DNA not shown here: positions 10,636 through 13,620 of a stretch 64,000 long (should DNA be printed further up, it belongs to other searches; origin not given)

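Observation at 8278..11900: AT-rich cassette whose right-hand boundary falls inside an ORF, at the Kelch/linker junction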

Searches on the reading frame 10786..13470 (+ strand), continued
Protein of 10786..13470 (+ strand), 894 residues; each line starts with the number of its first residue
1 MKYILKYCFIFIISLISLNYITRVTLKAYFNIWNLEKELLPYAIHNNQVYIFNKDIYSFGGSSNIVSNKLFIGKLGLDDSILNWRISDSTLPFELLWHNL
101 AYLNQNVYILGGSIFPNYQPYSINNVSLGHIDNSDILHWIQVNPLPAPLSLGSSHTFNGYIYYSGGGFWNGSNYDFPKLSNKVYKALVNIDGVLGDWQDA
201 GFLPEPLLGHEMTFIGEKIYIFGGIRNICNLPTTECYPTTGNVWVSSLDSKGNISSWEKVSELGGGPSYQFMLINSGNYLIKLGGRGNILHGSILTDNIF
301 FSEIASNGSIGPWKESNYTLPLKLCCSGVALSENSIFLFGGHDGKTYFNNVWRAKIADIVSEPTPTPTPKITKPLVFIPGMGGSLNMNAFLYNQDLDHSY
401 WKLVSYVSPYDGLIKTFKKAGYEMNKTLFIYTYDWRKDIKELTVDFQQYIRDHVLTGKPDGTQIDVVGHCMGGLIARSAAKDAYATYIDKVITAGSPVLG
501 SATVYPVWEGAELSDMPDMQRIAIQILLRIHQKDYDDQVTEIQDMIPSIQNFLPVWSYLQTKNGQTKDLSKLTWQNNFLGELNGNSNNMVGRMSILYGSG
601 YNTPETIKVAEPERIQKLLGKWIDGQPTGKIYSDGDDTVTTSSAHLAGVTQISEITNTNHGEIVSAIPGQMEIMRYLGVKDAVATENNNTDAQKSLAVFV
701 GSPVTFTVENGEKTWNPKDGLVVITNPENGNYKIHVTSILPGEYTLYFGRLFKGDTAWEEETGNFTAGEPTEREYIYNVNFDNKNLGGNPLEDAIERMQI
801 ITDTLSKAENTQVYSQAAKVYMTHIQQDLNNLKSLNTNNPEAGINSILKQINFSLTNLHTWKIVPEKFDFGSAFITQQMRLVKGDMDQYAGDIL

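Call 38: search_protein_families(library=pfam, proteins=[L011:9191-9928:-, L009:8407-9207:-, L009:7910-8410:-, L009:7492-7971:-, L008:6005-7006:-, L016:7736-8245:-, L016:7215-7739:-, L017:363-1406:-, L015:94-873:-, L012:812-1555:-], max_evalue=0.001)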
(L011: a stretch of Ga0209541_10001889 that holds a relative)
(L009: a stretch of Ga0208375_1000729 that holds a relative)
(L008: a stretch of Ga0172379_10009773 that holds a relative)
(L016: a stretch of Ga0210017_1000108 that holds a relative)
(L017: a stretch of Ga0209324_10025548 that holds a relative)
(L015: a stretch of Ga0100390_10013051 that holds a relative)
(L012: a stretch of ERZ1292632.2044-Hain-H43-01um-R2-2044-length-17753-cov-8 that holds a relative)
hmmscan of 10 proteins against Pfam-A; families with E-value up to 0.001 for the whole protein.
L011:9191-9928:- (245 aa): 14 families
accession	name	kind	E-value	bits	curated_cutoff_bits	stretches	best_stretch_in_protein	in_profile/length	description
PF13847.12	Methyltransf_31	-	2.7e-19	69.7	27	1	44-152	3-119/145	Methyltransferase domain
PF13489.12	Methyltransf_23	-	1.2e-18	67.8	27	1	42-189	20-163/164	Methyltransferase domain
PF08241.18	Methyltransf_11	-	8.9e-16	58.8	21.2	1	49-142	1-95/95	Methyltransferase domain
PF08242.18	Methyltransf_12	-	8.8e-15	55.7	30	1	49-140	1-98/98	Methyltransferase domain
PF13649.12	Methyltransf_25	-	5.2e-14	53.1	27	1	48-138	1-97/97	Methyltransferase domain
PF06325.19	PrmA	-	1.8e-08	34.6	22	1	39-143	157-259/296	Ribosomal protein L11 methyltransferase (PrmA)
PF05175.20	MTS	-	1e-07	32.2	23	1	38-114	24-105/170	Methyltransferase small domain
PF02353.26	CMAS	-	2.9e-07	30.5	27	1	39-147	57-169/273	Mycolic acid cyclopropane synthetase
PF03848.20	TehB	-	4.8e-07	29.8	20.4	1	46-171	32-160/193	Tellurite resistance protein TehB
PF05401.17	NodS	-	8.4e-07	29.5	24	1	35-141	33-143/201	Nodulation protein S (NodS)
PF13679.12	Methyltransf_32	-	1.7e-05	25.2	27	1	41-100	22-87/143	Methyltransferase domain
PF01209.24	Ubie_methyltran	-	1.7e-05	24.7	20.1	1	40-142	43-151/233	ubiE/COQ5 methyltransferase family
PF07021.18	MetW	-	0.00015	21.9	21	1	40-146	9-111/193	Methionine biosynthesis protein MetW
PF05219.18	DREV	-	0.00086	18.9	26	0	30-143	78-187/265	DREV methyltransferase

L009:8407-9207:- (266 aa): 7 families
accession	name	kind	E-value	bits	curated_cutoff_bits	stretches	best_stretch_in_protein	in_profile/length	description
PF13649.12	Methyltransf_25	-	6.4e-14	52.9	27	1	90-182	1-97/97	Methyltransferase domain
PF08241.18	Methyltransf_11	-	2.3e-13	51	21.2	1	91-186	1-95/95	Methyltransferase domain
PF13489.12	Methyltransf_23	-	5.2e-13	49.5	27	1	88-228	24-162/164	Methyltransferase domain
PF13847.12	Methyltransf_31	-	4.3e-12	46.4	27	1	89-193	6-114/145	Methyltransferase domain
PF08242.18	Methyltransf_12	-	1.6e-11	45.3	30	1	91-184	1-98/98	Methyltransferase domain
PF05401.17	NodS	-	1.8e-05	25.1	24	1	85-192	42-150/201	Nodulation protein S (NodS)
PF02353.26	CMAS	-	4.1e-05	23.5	27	1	89-187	65-165/273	Mycolic acid cyclopropane synthetase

L009:7910-8410:- (166 aa): 2 families
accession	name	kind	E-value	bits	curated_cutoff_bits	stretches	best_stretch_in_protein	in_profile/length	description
PF13439.12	Glyco_transf_4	-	8.8e-14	52.3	28.5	1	14-138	1-130/170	Glycosyltransferase Family 4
PF13579.12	Glyco_trans_4_4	-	3.3e-06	28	29.7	1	15-118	1-103/158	Glycosyl transferase 4-like domain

L009:7492-7971:- (159 aa): 0 families

L008:6005-7006:- (333 aa): 3 families
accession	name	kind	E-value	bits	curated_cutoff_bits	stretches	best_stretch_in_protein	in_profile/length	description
PF13439.12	Glyco_transf_4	-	9.2e-12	45.8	28.5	1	14-153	1-148/170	Glycosyltransferase Family 4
PF00534.26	Glycos_transf_1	-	2.3e-05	24.4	26.4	1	171-306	9-157/172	Glycosyl transferases group 1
PF13692.12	Glyco_trans_1_4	-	0.00031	21.5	27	0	178-270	2-107/142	Glycosyl transferases group 1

L016:7736-8245:- (169 aa): 2 families
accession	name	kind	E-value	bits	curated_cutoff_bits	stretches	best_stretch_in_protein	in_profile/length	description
PF13439.12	Glyco_transf_4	-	5.6e-14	53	28.5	1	14-131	1-117/170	Glycosyltransferase Family 4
PF13579.12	Glyco_trans_4_4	-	0.00021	22.1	29.7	1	15-120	1-104/158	Glycosyl transferase 4-like domain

L016:7215-7739:- (174 aa): 2 families
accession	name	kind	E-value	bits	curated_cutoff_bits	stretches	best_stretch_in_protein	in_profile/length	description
PF00534.26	Glycos_transf_1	-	5.1e-10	39.6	26.4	1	2-80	15-97/172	Glycosyl transferases group 1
PF13692.12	Glyco_trans_1_4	-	3e-09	37.7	27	1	4-82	3-83/142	Glycosyl transferases group 1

L017:363-1406:- (347 aa): 1 family
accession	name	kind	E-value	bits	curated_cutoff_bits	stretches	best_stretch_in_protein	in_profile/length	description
PF13439.12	Glyco_transf_4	-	1.7e-07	31.8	28.5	1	19-132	2-120/170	Glycosyltransferase Family 4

L015:94-873:- (259 aa): 14 families
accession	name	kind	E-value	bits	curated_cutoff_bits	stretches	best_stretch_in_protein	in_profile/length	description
PF13489.12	Methyltransf_23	-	1.2e-19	71.1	27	1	42-194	7-154/164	Methyltransferase domain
PF13847.12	Methyltransf_31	-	9.5e-18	64.7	27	1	55-162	3-114/145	Methyltransferase domain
PF08241.18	Methyltransf_11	-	8.2e-13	49.3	21.2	1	60-157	1-95/95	Methyltransferase domain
PF08242.18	Methyltransf_12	-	1.3e-12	48.7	30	1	60-155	1-98/98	Methyltransferase domain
PF13649.12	Methyltransf_25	-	2.5e-12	47.8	27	1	59-153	1-97/97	Methyltransferase domain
PF06325.19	PrmA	-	1.7e-09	38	22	1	52-158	158-259/296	Ribosomal protein L11 methyltransferase (PrmA)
PF02353.26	CMAS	-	6.7e-08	32.6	27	1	49-157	56-164/273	Mycolic acid cyclopropane synthetase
PF05219.18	DREV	-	6.7e-07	29.1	26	1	33-159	72-188/265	DREV methyltransferase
PF05175.20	MTS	-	3e-06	27.4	23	1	51-128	27-104/170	Methyltransferase small domain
PF10294.15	Methyltransf_16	-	3.7e-05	24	21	1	49-159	40-157/174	Lysine methyltransferase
PF01209.24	Ubie_methyltran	-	6.5e-05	22.8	20.1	1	11-157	4-151/233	ubiE/COQ5 methyltransferase family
PF03848.20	TehB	-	0.0002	21.3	20.4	1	57-132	32-105/193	Tellurite resistance protein TehB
PF05401.17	NodS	-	0.00024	21.4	24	1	45-157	31-144/201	Nodulation protein S (NodS)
PF07021.18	MetW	-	0.00031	20.9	21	1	57-174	15-124/193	Methionine biosynthesis protein MetW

L012:812-1555:- (247 aa): 14 families
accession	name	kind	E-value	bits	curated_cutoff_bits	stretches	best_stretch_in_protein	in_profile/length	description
PF13489.12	Methyltransf_23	-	1.3e-18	67.7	27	1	41-191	20-163/164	Methyltransferase domain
PF13847.12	Methyltransf_31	-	4.5e-16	59.3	27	1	42-156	2-120/145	Methyltransferase domain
PF08242.18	Methyltransf_12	-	2.1e-14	54.5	30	1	48-142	1-97/98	Methyltransferase domain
PF08241.18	Methyltransf_11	-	7.6e-13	49.4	21.2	1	48-145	1-95/95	Methyltransferase domain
PF13649.12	Methyltransf_25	-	1.4e-11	45.3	27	1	47-141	1-97/97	Methyltransferase domain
PF06325.19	PrmA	-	2.7e-09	37.4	22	1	30-124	150-240/296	Ribosomal protein L11 methyltransferase (PrmA)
PF05175.20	MTS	-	3e-08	33.9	23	1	36-116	24-104/170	Methyltransferase small domain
PF05219.18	DREV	-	6.5e-07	29.2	26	1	20-146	72-187/265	DREV methyltransferase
PF03848.20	TehB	-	1e-06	28.8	20.4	1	37-175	24-161/193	Tellurite resistance protein TehB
PF13679.12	Methyltransf_32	-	1.3e-06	28.8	27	1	29-106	11-94/143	Methyltransferase domain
PF05401.17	NodS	-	3.8e-06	27.3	24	1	37-130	37-126/201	Nodulation protein S (NodS)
PF05724.17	TPMT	-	8.3e-05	22.8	26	1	40-98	34-93/218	Thiopurine S-methyltransferase (TPMT)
PF08003.17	Methyltransf_9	-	9.9e-05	21.9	23.8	1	36-144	108-216/315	Protein of unknown function (DUF1698)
PF03141.22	Methyltransf_29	-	0.00019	20.6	23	1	28-145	101-217/506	Putative S-adenosyl-L-methionine-dependent methyltransferase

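Call 40: search_solved_structures(query=window:10786-13467:+, max_evalue=0.01)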
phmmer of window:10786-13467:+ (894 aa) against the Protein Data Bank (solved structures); distinct sequences matched with E-value up to 0.01: 10.
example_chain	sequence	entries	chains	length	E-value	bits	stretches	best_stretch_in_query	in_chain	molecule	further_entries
9mey_B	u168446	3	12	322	2.6e-09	39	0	266-358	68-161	Leucine-zipper-like transcriptional regulator 1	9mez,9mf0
8pjx_A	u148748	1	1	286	6.1e-06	27.9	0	327-355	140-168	SAKe6FR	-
8pjw_A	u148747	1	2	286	0.00016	23.2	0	327-352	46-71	SAKe6FE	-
8pjr_A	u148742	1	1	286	0.00017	23.1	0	318-352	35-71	SAKe6AC-LB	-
9d8p_A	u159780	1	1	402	0.00059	21.3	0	41-132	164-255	Kelch domain-containing protein 10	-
7onc_A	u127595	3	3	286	0.0013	20.2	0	321-351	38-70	SAKe6BE | S6BE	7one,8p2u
7op4_A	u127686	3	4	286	0.0017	19.9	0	321-351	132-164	SAKe6BE-3HH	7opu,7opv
7qzq_A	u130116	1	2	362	0.0049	18.3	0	53-225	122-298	Kelch repeat and BTB domain-containing protein 12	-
7pvp_A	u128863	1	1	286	0.0054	18.2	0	326-351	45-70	SAKe6BC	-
8pjy_A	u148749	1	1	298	0.0074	17.7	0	307-352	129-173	SAKe6EEref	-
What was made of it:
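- Tried and rejected: It returned only Kelch domains and nothing for the hydrolase part (call 40).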

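Call 54: predict_structure(alignment_id=A1)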
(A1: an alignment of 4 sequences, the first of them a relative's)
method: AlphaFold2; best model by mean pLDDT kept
length: 894 residues; sequences in the alignment: 4
mean_pLDDT: 60.5   pTM: 0.43
mean pLDDT of the five models: 60.5, 59.1, 56.1, 56.1, 54.9
residues with pLDDT >= 90: 45; 70-90: 339; 50-70: 214; < 50: 296
segments of 3 or more residues with pLDDT < 50: 1-30, 230-235, 363-370, 387-394, 404-409, 493-693, 753-757, 783-787, 809-814, 836-838, 859-873
pLDDT, mean of each block of 10 residues (from residue 1): 29 27 25 63 64 82 67 78 78 78 88 67 87 86 82 86 79 63 89 88 81 89 66 54 87 87 80 87 74 72 88 86 80 84 71 84 38 73 49 52 46 55 77 66 82 83 71 64 63 37 23 32 39 40 34 30 34 27 28 28 25 27 25 22 21 26 32 35 30 61 73 72 73 79 63 51 63 73 54 78 62 55 79 62 73 58 34 56 71 59
secondary structure, 60 per line:
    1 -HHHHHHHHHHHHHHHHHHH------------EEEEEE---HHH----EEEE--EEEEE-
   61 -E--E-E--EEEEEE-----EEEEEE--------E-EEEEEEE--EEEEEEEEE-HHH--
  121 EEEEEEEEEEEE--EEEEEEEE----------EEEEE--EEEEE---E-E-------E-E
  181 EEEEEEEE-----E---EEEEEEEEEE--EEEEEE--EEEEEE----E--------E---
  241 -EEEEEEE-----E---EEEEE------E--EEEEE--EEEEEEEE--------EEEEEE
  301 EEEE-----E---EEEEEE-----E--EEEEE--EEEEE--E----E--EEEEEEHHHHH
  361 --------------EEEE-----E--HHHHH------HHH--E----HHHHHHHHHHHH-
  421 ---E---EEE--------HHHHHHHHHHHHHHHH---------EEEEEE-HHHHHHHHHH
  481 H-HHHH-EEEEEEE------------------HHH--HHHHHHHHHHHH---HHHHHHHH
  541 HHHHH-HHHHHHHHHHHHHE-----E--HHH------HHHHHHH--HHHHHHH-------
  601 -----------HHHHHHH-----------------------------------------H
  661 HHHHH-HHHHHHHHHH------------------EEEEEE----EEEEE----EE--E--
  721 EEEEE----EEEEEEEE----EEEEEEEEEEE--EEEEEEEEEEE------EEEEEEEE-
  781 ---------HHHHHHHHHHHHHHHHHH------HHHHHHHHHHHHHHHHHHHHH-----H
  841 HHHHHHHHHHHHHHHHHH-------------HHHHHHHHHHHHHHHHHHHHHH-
elements in order (helices of 4 or more, strands of 3 or more residues): H2-20 E33-38 E49-52 E55-59 E70-75 E81-86 E97-103 E106-114 E121-132 E135-142 E153-157 E160-164 E180-188 E198-207 E210-215 E218-223 E242-248 E258-262 E272-276 E279-286 E295-304 E314-319 E328-332 E335-339 E350-355 H356-360 E375-378 H387-391 H408-419 E428-430 H439-454 E464-469 H471-481 H483-486 E488-494 H518-529 H533-545 H547-559 H578-584 H587-593 H612-618 H660-665 H667-676 E695-700 E705-709 E721-725 E730-737 E742-752 E755-765 E772-779 H790-807 H814-834 H840-858 H872-893
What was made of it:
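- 10786..11868 (+): AT-rich 5' part of the Kelch-hydrolase ORF: signal-anchor helix (aa 2-20) plus a six-bladed Kelch beta-propeller (aa ~33-355). AlphaFold model with propeller pLDDT 63-89 (call 54).
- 11869..11895 (+): Pro/Thr linker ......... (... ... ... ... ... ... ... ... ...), the inferred recombination junction and site of the GC3 change point. Modelled as disordered: aa 363-370 have pLDDT < 50 (call 54).
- Tried and rejected: In the structure model, residues 493-693 have low confidence, so no fold-based function was drawn for the hydrolase (call 54).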

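Call 56: fold_search(model_id=the predicted structure, library=pdb)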
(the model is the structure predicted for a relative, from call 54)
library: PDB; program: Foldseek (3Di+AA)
matches with E <= 10: 1079; with E <= 0.001: 405
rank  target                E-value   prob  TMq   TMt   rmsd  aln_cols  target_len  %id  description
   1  7on7_B                9.7e-15  1.00  0.25  0.77   4.8       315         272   18  Crystal structure of the computationally designed SAKe6BE-L2 protein (released 2022-12-14)
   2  9d8p_A                2.4e-14  1.00  0.28  0.65   4.0       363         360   15  Focused map of Cryo-EM structure of Ubiquitin C-degron bound to KLHDC10-EloB/C (released 2024-11-20)
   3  7ong                  2.8e-14  1.00  0.25  0.70   4.8       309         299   18  Crystal structure of the computationally designed SAKe6BE-L1 protein (released 2022-12-14)
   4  5nkp_B                9.7e-14  1.00  0.25  0.74   3.2       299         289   14  Crystal structure of the human KLHL3 Kelch domain in complex with a WNK3 peptide (released 2017-05-03)
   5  7on7_A                9.7e-14  1.00  0.25  0.77   5.0       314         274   18  Crystal structure of the computationally designed SAKe6BE-L2 protein (released 2022-12-14)
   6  9mez_D                9.7e-14  1.00  0.28  0.73   5.0       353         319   13  Crystal structure of MRAS(GDP) bound to LZTR1(Kelch domain) (released 2025-09-10)
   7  8pjr                  1.1e-13  1.00  0.26  0.76   3.9       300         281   19  Crystal structure of the SAKe6AC-LB protein (released 2024-07-10)
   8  2xn4_A                1.3e-13  1.00  0.25  0.74   3.7       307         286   17  Crystal structure of the kelch domain of human KLHL2 (Mayven) (released 2010-08-18)
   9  9mez_J                1.4e-13  1.00  0.29  0.76   4.5       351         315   13  Crystal structure of MRAS(GDP) bound to LZTR1(Kelch domain) (released 2025-09-10)
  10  4yy8_B                1.7e-13  1.00  0.25  0.56   6.0       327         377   18  Crystal Structure Analysis of Kelch protein from Plasmodium falciparum (released 2015-04-01)
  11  7op4                  1.8e-13  1.00  0.25  0.75   5.2       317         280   19  Crystal structure of the computationally designed SAKe6BE-3HH protein (released 2022-12-14)
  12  5yy8                  2.2e-13  1.00  0.27  0.80   4.0       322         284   16  Crystal structure of the Kelch domain of human NS1-BP (released 2018-03-14)
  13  9mf0_J                2.2e-13  1.00  0.29  0.74   4.7       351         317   13  Crystal structure of KRAS(GDP) bound to LZTR1(Kelch domain) (released 2025-09-10)
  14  9y8k                  2.3e-13  1.00  0.24  0.70   4.3       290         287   15  Crystal structure of the Kelch domain of human KLHL12 with compound 7k (released 2026-04-08)
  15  7onh_B                2.7e-13  1.00  0.26  0.68   6.9       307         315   17  Crystal structure of the computationally designed SAKe6BE-L3 protein (released 2022-12-14)
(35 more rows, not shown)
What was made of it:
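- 10786..11868 (+): Foldseek matches six-bladed Kelch domains at TMt 0.7-0.8 (call 56).
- On Kelch-PT linker-LCAT-like hydrolase fusion proteins (unnamed family, about 45 representatives at 50% clustering): Model and fold matches (calls 54, 56).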
